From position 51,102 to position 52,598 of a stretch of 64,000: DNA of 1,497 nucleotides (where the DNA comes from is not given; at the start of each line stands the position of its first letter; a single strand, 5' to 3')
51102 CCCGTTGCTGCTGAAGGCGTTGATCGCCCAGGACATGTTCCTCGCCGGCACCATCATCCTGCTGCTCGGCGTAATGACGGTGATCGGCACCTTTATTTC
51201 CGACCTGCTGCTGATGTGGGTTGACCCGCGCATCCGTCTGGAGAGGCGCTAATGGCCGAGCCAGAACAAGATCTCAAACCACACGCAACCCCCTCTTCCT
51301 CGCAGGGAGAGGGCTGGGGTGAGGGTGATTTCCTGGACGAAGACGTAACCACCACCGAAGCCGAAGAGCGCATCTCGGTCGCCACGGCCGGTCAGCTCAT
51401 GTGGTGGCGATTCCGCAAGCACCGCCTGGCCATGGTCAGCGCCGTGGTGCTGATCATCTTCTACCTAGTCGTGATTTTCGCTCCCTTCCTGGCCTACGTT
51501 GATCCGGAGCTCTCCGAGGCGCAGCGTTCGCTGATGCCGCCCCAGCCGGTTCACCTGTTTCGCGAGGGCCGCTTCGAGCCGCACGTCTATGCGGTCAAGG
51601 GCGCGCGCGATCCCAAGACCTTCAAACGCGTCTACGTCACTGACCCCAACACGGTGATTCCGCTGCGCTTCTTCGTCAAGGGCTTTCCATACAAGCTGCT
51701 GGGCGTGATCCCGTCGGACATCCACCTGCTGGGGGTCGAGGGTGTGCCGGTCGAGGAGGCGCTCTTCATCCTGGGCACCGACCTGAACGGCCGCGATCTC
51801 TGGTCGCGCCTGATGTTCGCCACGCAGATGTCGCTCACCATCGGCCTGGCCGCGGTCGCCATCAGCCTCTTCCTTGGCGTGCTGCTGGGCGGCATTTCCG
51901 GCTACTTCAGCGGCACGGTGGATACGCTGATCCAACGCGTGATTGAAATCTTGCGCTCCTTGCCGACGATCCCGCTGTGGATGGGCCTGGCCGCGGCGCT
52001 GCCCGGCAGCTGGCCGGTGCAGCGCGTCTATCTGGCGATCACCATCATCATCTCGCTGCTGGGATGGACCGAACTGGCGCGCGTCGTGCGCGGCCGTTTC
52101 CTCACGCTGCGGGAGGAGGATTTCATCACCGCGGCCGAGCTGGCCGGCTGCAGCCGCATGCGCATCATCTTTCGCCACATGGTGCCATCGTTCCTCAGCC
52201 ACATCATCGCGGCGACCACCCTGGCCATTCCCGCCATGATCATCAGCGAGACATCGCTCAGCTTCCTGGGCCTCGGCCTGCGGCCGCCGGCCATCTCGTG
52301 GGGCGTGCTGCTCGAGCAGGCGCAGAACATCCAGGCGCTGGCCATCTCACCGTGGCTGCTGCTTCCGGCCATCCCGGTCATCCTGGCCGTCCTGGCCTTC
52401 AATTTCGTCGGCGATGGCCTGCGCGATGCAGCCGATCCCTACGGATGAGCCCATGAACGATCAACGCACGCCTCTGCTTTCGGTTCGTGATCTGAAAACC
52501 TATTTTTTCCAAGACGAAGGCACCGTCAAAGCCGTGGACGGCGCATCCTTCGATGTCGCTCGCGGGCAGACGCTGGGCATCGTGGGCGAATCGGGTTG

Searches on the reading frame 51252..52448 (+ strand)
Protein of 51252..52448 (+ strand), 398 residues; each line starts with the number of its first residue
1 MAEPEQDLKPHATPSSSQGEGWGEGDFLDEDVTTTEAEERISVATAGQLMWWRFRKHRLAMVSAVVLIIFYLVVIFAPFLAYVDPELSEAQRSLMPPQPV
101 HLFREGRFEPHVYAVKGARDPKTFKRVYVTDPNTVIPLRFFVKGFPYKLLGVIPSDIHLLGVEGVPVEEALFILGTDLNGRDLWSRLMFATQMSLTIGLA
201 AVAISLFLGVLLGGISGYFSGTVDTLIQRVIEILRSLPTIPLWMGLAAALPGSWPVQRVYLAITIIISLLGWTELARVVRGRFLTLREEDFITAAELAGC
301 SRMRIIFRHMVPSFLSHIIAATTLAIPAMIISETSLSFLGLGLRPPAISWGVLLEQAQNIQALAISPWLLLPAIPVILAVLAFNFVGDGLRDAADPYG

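Call 38: find_encoding_contigs(protein=window:51252-52448:+, flank=10000, max_places=1)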
Protein window:51252-52448:+ (398 aa): 6 contigs read that carry it; 1 place shown.
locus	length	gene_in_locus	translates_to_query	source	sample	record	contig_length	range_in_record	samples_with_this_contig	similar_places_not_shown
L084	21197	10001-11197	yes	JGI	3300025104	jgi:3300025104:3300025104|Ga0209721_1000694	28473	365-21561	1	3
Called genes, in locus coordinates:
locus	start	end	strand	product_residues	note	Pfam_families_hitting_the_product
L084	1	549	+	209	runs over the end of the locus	PF01470:Peptidase_C15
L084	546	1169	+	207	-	PF03167:UDG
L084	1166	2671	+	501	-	PF02789:Peptidase_M17_N, PF00883:Peptidase_M17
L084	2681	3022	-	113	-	-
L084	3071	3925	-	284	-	PF02645:DegV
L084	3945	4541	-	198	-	PF04542:Sigma70_r2, PF08281:Sigma70_r4_2, PF04545:Sigma70_r4 (weak)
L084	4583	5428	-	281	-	PF02645:DegV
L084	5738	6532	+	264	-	PF09339:HTH_IclR, PF01614:IclR_C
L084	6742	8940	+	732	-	PF00496:SBP_bac_5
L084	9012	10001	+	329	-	PF19300:BPD_transp_1_N, PF00528:BPD_transp_1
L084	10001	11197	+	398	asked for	PF12911:OppC_N, PF00528:BPD_transp_1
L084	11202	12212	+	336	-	PF00005:ABC_tran, PF13304:AAA_21 (weak), PF08352:oligo_HPY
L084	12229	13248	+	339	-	PF00005:ABC_tran, PF08352:oligo_HPY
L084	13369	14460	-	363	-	PF00557:Peptidase_M24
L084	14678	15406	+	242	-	-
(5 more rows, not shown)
